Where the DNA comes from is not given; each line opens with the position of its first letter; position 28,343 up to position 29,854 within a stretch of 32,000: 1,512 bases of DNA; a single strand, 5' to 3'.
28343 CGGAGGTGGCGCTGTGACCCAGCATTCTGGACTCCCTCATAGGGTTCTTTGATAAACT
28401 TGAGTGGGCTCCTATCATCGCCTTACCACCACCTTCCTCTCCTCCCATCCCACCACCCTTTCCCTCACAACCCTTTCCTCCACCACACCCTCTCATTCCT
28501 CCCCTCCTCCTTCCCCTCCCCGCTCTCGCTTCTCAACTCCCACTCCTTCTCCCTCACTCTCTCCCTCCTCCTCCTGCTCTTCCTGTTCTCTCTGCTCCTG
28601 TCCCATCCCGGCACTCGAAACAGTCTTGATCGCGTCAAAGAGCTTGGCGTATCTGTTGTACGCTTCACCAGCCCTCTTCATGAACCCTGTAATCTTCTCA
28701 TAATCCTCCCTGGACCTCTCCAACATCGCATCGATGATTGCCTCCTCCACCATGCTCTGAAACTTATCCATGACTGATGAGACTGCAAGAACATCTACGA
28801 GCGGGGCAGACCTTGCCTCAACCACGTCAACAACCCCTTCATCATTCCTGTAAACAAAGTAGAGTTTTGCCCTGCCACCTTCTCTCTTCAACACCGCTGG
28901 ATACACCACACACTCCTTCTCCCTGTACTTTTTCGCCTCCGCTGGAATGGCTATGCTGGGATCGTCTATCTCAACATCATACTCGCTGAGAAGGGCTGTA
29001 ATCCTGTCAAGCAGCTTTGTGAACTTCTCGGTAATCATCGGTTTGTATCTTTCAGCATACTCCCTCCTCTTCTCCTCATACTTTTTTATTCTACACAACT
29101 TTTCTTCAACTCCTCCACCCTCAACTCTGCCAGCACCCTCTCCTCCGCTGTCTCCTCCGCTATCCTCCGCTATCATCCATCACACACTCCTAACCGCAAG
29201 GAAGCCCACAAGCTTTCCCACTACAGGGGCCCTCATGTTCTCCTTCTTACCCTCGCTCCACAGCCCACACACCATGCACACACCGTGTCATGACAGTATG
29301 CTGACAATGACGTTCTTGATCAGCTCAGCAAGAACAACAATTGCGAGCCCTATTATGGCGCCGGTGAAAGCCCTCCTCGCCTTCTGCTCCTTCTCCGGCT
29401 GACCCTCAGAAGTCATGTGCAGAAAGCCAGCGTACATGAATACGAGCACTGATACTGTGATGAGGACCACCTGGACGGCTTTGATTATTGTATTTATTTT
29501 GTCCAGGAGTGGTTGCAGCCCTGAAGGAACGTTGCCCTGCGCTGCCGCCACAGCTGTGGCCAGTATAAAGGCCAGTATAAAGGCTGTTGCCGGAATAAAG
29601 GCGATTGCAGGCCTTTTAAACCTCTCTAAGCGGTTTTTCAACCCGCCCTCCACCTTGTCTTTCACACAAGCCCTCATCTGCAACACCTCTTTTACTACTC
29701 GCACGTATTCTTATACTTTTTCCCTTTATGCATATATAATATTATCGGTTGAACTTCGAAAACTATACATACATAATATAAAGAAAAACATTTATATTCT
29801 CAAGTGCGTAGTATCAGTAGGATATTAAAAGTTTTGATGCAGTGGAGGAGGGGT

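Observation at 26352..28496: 714-aa ORFan with three disordered inserts and HUH-like plus YxxKY motifs: candidate Rep/relaxase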

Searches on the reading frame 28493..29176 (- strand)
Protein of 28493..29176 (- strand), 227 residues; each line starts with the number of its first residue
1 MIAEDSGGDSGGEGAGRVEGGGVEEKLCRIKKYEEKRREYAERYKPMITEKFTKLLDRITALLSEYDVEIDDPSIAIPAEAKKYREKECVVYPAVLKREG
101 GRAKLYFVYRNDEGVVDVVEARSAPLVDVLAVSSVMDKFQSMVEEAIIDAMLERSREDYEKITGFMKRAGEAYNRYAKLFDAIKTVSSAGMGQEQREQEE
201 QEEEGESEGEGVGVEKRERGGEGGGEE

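Call 4: search_protein_families(library=pfam, proteins=[window:28493-29176:-], max_evalue=1)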
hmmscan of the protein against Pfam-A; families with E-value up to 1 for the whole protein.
window:28493-29176:- (227 aa): 0 families

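Call 17: search_protein_families(library=ncbifam, proteins=[window:28493-29176:-], max_evalue=0.1)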
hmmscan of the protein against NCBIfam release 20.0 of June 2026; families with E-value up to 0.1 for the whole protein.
window:28493-29176:- (227 aa): 0 families

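Call 18: search_protein_families(library=phrogs, proteins=[window:28493-29176:-], max_evalue=0.1)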
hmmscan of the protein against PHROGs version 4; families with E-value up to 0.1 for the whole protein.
window:28493-29176:- (227 aa): 1 family
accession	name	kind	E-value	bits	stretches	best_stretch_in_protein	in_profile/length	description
phrog_1701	-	DNA, RNA and nucleotide metabolism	0.044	14.6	1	134-215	105-182/323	DnaD-like helicase loader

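Call 98: find_related_loci(query=A7, collection=viral_contigs, flank=8000)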
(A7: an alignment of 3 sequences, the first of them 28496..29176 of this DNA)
Query A7 (227 aa) in viral_contigs; peptide patterns used: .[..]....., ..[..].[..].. (x = any residue, [..] = any of these).
176 stretches matched a pattern, but none encodes a relative of the query by tblastn (E <= 1e-3).

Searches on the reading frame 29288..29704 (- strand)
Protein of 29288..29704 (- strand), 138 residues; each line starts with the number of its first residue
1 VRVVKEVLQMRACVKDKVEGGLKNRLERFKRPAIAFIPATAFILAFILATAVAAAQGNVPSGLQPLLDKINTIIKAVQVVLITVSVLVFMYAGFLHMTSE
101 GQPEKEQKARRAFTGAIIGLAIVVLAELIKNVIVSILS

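Call 4: search_protein_families(library=pfam, proteins=[window:29288-29704:-], max_evalue=1)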
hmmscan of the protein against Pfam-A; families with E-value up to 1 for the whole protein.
window:29288-29704:- (138 aa): 10 families
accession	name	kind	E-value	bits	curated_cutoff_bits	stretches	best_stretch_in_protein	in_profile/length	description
PF18895.5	T4SS_pilin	-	1.3e-09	38.4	26.6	1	70-133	9-71/71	Type IV secretion system pilin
PF04956.18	TrbC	-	4.9e-07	30.3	27.9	1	32-128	9-93/98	TrbC/VIRB2 pilin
PF02322.20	Cyt_bd_oxida_II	-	0.0011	18.9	35.6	1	35-126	115-204/302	Cytochrome bd terminal oxidase subunit II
PF13687.11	DUF4153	-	0.003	17.2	27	1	31-125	85-183/373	Domain of unknown function (DUF4153)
PF02921.19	UCR_TM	-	0.0079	17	23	1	105-137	26-58/66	Ubiquinol cytochrome reductase transmembrane region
PF20990.2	DUF2207_C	-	0.027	14.6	33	1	12-105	116-200/247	Predicted membrane protein (DUF2207) C-terminal domain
PF09858.14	DUF2085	-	0.042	14.7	25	1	75-124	43-89/90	Predicted membrane protein (DUF2085)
PF12811.12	BaxI_1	-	0.074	13.1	26.2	1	46-132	78-157/233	Bax inhibitor 1 like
PF04923.17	Ninjurin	-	0.082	13.3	26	1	76-134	41-99/102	Ninjurin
PF12963.12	DUF3852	-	0.084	13.7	25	1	38-132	9-102/107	Protein of unknown function (DUF3852)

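Call 17: search_protein_families(library=ncbifam, proteins=[window:29288-29704:-], max_evalue=0.1)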
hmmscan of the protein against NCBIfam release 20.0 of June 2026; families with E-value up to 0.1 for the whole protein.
window:29288-29704:- (138 aa): 4 families
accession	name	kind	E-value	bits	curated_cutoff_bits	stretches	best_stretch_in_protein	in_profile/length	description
NF045849.1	ICE_MMCAP2_0565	equivalog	1.9e-06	27.4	40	1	65-136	8-79/80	Mbov_0395 family pilin-like conjugal transfer protein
NF046050.1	CPBP_fam_MroQ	equivalog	0.015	14.7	270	1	37-135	9-104/243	intramembrane glutamic endopeptidase MroQ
NF045890.1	conj_pls20_p028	equivalog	0.016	14.1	150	1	68-129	56-112/377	pLS20_p028 family conjugation system transmembrane protein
NF000423.2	blaSRT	exception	0.027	13.7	860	1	39-80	8-49/378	SRT/SST family class C beta-lactamase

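Call 99: find_related_loci(query=A8, collection=viral_contigs, flank=8000)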
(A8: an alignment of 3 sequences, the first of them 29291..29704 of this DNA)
Query A8 (138 aa) in viral_contigs; peptide patterns used: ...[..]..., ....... (x = any residue, [..] = any of these).
52 stretches matched a pattern, but none encodes a relative of the query by tblastn (E <= 1e-3).
